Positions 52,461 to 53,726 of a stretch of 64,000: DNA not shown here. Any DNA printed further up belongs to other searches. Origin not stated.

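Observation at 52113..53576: Radical SAM enzyme paired with a degenerate-HIT protein: candidate nucleotide-modifying (viperin-like?) accessory module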

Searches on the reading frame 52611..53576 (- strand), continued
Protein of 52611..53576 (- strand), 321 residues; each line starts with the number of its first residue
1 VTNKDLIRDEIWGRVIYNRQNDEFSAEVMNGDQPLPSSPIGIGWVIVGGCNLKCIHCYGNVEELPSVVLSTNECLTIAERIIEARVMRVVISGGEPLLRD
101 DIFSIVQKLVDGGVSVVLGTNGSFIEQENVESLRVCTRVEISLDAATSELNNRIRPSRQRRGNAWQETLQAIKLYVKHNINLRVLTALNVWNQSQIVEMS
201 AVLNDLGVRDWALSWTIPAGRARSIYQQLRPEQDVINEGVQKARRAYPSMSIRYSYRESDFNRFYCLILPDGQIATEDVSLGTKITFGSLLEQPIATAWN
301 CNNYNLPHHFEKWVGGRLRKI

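Call 22: search_protein_families(library=pfam, proteins=[L010:4834-5406:+, L010:5475-5915:+, L008:1645-2067:-, L013:2137-2643:+, L013:2655-3332:+, L013:3338-3847:+, L001:8999-9535:+, L004:7708-8001:+, L004:9591-10109:+, L021:6974-7531:+], max_evalue=0.01)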
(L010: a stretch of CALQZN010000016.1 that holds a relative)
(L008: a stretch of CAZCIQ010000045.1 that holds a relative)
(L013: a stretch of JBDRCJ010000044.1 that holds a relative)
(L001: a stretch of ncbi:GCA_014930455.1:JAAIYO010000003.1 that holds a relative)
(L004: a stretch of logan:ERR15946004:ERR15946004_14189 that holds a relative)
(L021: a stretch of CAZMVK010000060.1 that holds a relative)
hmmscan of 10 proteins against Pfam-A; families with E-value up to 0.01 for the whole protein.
L010:4834-5406:+ (190 aa): 8 families
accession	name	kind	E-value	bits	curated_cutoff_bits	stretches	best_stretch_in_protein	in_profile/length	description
PF00625.27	Guanylate_kin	-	8.1e-09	35.9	25.2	1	6-137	5-139/182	Guanylate kinase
PF13238.12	AAA_18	-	6.9e-06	27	29.4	1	6-151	1-127/128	AAA domain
PF13671.12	AAA_33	-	4e-05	24.4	27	1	6-136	2-120/143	AAA domain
PF00485.24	PRK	-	0.0039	17.5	22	1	5-34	1-30/196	Phosphoribulokinase / Uridine kinase family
PF13521.12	AAA_28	-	0.0058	17.3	27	0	6-54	2-49/164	AAA domain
PF13401.12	AAA_22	-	0.0071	17.1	27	0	5-28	7-30/130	AAA domain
PF20720.3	nSTAND3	-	0.0071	16.5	27.2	1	6-32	20-48/155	Novel STAND NTPase 3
PF00005.33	ABC_tran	-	0.0089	17.1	25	0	5-43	13-55/137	ABC transporter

L010:5475-5915:+ (146 aa): 2 families
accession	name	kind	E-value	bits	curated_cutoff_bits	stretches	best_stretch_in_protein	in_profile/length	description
PF00293.34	NUDIX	-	2.3e-18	66.9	21.1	1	14-129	10-131/134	NUDIX domain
PF14815.12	NUDIX_4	-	1.1e-05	25.7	35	1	12-126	4-107/113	NUDIX domain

L008:1645-2067:- (140 aa): 2 families
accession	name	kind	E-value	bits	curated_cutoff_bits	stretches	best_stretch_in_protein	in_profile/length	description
PF00293.34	NUDIX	-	1.4e-21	77.4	21.1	1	9-132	4-133/134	NUDIX domain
PF14815.12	NUDIX_4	-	0.0029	17.8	35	1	18-67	7-54/113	NUDIX domain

L013:2137-2643:+ (168 aa): 1 family
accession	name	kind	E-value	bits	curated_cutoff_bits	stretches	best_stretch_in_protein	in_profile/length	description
PF00293.34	NUDIX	-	7e-15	55.7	21.1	1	30-145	2-125/134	NUDIX domain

L013:2655-3332:+ (225 aa): 1 family
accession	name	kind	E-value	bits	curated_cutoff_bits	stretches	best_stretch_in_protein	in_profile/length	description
PF01966.28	HD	-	2e-11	44.6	22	1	32-135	2-115/116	HD domain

L013:3338-3847:+ (169 aa): 1 family
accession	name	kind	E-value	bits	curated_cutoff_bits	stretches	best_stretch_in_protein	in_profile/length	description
PF18931.5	DUF5680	-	1.1e-36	125.8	25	1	52-156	1-104/104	Domain of unknown function (DUF5680)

L001:8999-9535:+ (178 aa): 1 family
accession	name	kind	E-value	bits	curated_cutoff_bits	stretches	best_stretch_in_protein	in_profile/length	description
PF00293.34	NUDIX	-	2.2e-14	54.1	21.1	1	36-134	3-110/134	NUDIX domain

L004:7708-8001:+ (97 aa): 0 families

L004:9591-10109:+ (172 aa): 0 families

L021:6974-7531:+ (185 aa): 1 family
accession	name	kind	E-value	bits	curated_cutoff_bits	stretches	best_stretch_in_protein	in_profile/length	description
PF00293.34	NUDIX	-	3.7e-14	53.3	21.1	1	39-154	3-124/134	NUDIX domain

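Call 23: predict_structure(alignment_id=A1)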
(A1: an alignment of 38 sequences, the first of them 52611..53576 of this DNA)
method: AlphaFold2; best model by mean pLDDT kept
length: 321 residues; sequences in the alignment: 38
mean_pLDDT: 92.4   pTM: 0.90
mean pLDDT of the five models: 92.4, 92.4, 92.3, 91.8, 90.7
residues with pLDDT >= 90: 251; 70-90: 60; 50-70: 8; < 50: 2
segments of 3 or more residues with pLDDT < 50: none
pLDDT, mean of each block of 10 residues (from residue 1): 79 96 95 95 87 76 85 98 98 88 97 96 90 95 96 88 92 96 96 98 98 90 90 96 97 83 92 92 92 97 96 93 92
secondary structure, 60 per line:
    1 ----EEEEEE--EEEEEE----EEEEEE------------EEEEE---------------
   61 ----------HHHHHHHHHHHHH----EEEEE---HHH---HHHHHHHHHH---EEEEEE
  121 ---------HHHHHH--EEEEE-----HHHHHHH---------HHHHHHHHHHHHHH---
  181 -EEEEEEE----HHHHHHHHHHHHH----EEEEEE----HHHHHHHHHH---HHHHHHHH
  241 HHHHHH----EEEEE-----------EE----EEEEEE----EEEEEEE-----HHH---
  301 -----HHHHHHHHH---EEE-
elements in order: E5-10 E13-18 E23-28 E41-45 H71-83 E88-92 H102-111 E115-120 H130-135 E138-142 H148-154 H164-177 E182-188 H193-205 E210-215 H220-229 H233-246 E251-255 E273-278 E283-289 H306-314 E318-320

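Call 29: fold_search(model_id=the predicted structure, library=pdb)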
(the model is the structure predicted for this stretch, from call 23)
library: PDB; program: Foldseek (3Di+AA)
matches with E <= 10: 1765; with E <= 0.001: 134
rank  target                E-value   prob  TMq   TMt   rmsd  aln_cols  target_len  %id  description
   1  6efn                  2.8e-15  1.00  0.73  0.62   4.7       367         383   17  Structure of a RiPP maturase, SkfB (released 2018-10-24)
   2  5v1q_A                1.9e-13  1.00  0.73  0.56   5.6       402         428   14  Crystal structure of Streptococcus suis SuiB (released 2017-08-30)
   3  5v1s_A                2.2e-13  1.00  0.73  0.57   5.9       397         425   15  Crystal structure of Streptococcus suis SuiB bound to S-adenosylmethionine (released 2017-08-30)
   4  6q2p_B                3.2e-13  1.00  0.69  0.75   4.8       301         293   17  Crystal structure of mouse viperin bound to cytidine triphosphate and S-adenosylhomocysteine (released 2020-01-22)
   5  6q2q_A                3.8e-13  1.00  0.69  0.76   4.6       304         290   17  Crystal structure of mouse viperin bound to uridine triphosphate and S-adenosylhomocysteine (released 2020-01-22)
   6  5v1q_B                4.8e-13  1.00  0.73  0.55   7.0       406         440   14  Crystal structure of Streptococcus suis SuiB (released 2017-08-30)
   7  9dfn                  5.4e-13  1.00  0.71  0.80   3.4       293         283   16  X-ray crystal structure of the second viperin-like enzyme from Trichoderma virens with bound CTP and SAM (released 2025-02-19)
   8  6q2p_A                5.4e-13  1.00  0.70  0.76   4.8       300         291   16  Crystal structure of mouse viperin bound to cytidine triphosphate and S-adenosylhomocysteine (released 2020-01-22)
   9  5v1t_A                1.1e-12  1.00  0.72  0.54   6.4       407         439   15  Crystal structure of Streptococcus suis SuiB bound to precursor peptide SuiA (released 2017-08-30)
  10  9dfw_C                1.4e-12  1.00  0.68  0.76   3.6       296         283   16  X-ray crystal structure of an engineered Viperin-like enzyme from T. virens with bound CTP and SAM (released 2025-02-12)
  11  9dgw_C                1.5e-12  1.00  0.68  0.78   3.3       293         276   17  X-ray crystal structure of the Viperin-like enzyme from T. virens with bound CTP and SAM (released 2025-02-12)
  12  7n7i_A                1.7e-12  1.00  0.66  0.74   4.2       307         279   16  X-ray crystal structure of Viperin-like enzyme from Trichoderma virens (released 2021-06-30)
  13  5vsl_A                1.8e-12  1.00  0.63  0.76   3.4       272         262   16  Crystal structure of viperin with bound [4Fe-4S] cluster and S-adenosylhomocysteine (SAH) (released 2017-06-14)
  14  5v1s_B                2.2e-12  1.00  0.69  0.53   7.4       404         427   14  Crystal structure of Streptococcus suis SuiB bound to S-adenosylmethionine (released 2017-08-30)
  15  7n7h                  2.6e-12  1.00  0.70  0.77   4.1       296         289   18  X-ray crystal structure of Viperin-like enzyme from Nematostella vectensis (released 2021-07-07)
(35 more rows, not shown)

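Call 31: search_solved_structures(query=A1, max_evalue=0.001, show_alignments=0)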
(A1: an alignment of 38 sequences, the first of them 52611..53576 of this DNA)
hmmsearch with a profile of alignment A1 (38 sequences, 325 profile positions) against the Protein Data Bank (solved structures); distinct sequences matched with E-value up to 0.001: 28.
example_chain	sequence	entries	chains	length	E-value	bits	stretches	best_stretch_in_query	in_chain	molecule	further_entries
6efn_A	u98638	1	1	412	9.7e-22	80.5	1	39-249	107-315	Sporulation killing factor maturation protein SkfB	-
7vob_C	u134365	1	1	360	1.5e-16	63.5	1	50-218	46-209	Cytosylglucuronate decarboxylase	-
7voc_C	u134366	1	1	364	1.5e-16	63.4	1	50-218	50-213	Cytosylglucuronate decarboxylase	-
2fb2_A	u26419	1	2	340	6e-15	58.2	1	45-207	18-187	Molybdenum cofactor biosynthesis protein A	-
7n7h_A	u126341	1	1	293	6.1e-15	58.2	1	39-309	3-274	VIPERIN-LIKE ENZYME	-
1tv7_A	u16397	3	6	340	7.3e-15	57.9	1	46-207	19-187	Molybdenum cofactor biosynthesis protein A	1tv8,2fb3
6c8v_A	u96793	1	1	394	4e-14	55.5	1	35-250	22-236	Coenzyme PQQ synthesis protein E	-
7n7i_A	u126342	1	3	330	3.6e-13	52.4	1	16-217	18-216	Viperin-like enzyme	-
9dgw_A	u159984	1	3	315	2.8e-12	49.4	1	36-217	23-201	Radical SAM core domain-containing protein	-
9dfw_A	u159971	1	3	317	3.1e-12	49.3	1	36-216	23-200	Radical SAM core domain-containing protein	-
6b4c_A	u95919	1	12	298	3.9e-12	48.9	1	38-217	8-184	Viperin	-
8wm2_A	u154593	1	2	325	4.2e-12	48.8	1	42-146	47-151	Fe-S radical SAM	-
9dfn_A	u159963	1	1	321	2.7e-11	46.2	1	36-218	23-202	Radical SAM core domain-containing protein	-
6q2p_A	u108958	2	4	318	5.4e-11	45.2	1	30-218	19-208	Radical S-adenosyl methionine domain-containing protein 2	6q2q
5vsl_A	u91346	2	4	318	5.8e-11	45.1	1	30-218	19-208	Radical S-adenosyl methionine domain-containing protein 2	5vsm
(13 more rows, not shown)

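Call 32: search_solved_structures(query=A1, max_evalue=1e-14, show_alignments=5)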
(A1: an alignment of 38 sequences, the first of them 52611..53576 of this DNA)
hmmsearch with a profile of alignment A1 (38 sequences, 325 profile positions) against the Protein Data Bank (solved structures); distinct sequences matched with E-value up to 1e-14: 6.
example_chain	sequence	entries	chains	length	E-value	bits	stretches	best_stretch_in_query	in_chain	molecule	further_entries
6efn_A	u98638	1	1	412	9.7e-22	80.5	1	39-249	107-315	Sporulation killing factor maturation protein SkfB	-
7vob_C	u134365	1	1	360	1.5e-16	63.5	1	50-218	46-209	Cytosylglucuronate decarboxylase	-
7voc_C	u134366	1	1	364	1.5e-16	63.4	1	50-218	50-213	Cytosylglucuronate decarboxylase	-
2fb2_A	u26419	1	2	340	6e-15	58.2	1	45-207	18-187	Molybdenum cofactor biosynthesis protein A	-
7n7h_A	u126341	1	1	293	6.1e-15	58.2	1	39-309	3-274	VIPERIN-LIKE ENZYME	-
1tv7_A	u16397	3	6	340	7.3e-15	57.9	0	46-207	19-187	Molybdenum cofactor biosynthesis protein A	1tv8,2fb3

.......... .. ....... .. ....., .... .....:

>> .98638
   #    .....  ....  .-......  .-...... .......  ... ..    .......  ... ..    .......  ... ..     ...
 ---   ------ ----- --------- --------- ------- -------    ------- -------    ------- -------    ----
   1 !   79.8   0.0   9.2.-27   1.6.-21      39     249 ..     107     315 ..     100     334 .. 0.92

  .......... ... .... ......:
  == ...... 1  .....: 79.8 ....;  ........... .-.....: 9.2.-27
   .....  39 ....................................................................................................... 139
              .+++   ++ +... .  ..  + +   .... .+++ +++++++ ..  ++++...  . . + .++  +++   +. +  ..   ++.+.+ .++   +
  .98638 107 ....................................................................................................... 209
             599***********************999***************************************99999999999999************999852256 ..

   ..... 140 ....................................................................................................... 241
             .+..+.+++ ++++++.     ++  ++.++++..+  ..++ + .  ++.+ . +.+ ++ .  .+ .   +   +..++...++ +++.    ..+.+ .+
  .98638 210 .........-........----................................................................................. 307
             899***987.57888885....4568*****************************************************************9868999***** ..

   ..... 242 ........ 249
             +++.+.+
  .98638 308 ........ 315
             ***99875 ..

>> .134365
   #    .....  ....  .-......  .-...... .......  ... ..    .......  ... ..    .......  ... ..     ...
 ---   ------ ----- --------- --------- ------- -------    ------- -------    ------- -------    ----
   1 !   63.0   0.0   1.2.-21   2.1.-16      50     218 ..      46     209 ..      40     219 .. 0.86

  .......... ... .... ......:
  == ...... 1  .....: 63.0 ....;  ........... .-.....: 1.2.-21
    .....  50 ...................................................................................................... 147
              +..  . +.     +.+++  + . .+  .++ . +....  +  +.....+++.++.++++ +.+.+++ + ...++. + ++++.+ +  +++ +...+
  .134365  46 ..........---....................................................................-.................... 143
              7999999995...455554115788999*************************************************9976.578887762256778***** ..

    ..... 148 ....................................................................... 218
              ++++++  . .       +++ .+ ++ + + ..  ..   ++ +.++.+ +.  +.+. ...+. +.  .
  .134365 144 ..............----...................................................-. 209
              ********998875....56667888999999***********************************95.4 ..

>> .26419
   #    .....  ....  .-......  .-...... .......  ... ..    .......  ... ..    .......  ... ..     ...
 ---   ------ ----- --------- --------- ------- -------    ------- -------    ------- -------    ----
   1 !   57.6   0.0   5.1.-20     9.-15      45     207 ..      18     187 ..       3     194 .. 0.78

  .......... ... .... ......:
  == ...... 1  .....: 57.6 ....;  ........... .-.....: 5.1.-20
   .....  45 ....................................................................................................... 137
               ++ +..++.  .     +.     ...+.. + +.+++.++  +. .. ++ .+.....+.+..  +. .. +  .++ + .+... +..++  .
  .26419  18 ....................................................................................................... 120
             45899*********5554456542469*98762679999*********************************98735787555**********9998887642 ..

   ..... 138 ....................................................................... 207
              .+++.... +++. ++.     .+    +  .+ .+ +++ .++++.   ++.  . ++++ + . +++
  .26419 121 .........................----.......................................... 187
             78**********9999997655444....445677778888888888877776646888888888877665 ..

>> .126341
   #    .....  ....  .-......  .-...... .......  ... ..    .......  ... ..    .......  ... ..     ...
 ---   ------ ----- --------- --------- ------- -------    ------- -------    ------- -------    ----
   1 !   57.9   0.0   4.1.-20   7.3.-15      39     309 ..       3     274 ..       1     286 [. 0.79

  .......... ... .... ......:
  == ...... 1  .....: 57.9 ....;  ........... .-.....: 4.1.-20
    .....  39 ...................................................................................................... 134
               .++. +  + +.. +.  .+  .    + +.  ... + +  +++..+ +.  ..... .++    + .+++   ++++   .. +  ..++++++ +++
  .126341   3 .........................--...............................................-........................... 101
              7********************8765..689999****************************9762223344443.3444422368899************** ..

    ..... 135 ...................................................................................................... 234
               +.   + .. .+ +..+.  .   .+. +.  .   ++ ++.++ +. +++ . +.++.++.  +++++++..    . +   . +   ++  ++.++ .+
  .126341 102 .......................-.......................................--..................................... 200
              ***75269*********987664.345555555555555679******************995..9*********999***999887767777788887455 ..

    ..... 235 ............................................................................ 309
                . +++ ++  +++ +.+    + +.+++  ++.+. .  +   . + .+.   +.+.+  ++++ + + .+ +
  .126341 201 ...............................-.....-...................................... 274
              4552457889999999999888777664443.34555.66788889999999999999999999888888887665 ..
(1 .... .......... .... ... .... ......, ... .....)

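Call 39: search_protein_representatives(alignment_id=A1)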
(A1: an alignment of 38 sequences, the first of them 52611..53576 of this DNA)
Query: 38 sequences, 325 profile positions. Proteins with E-value up to 0.001 (for the whole library): 87210; up to 1e-10: 26168; up to 1e-30: 233. The best 150 are listed.
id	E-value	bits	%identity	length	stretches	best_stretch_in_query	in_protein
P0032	2.0e-134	464.0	-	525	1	6-322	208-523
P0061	4.4e-134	462.9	-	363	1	5-323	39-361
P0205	2.9e-125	433.9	-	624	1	4-320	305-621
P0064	2.7e-124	430.7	-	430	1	3-321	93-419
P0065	4.9e-121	420.0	-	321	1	3-318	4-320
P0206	5.7e-119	413.2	-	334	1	6-321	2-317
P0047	5.1e-117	406.8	-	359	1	4-321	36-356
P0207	4.1e-116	403.8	-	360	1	6-321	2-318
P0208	1.4e-115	402.1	-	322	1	3-320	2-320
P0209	6.9e-100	350.5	-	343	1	5-318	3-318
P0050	1.0e-99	349.9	-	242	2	4-159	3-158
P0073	3.6e-82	292.3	-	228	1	98-320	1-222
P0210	2.1e-81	289.8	-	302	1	95-321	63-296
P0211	4.0e-81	288.8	-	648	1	8-320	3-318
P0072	1.7e-78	280.2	-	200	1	5-197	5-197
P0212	5.4e-76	272.0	-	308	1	11-316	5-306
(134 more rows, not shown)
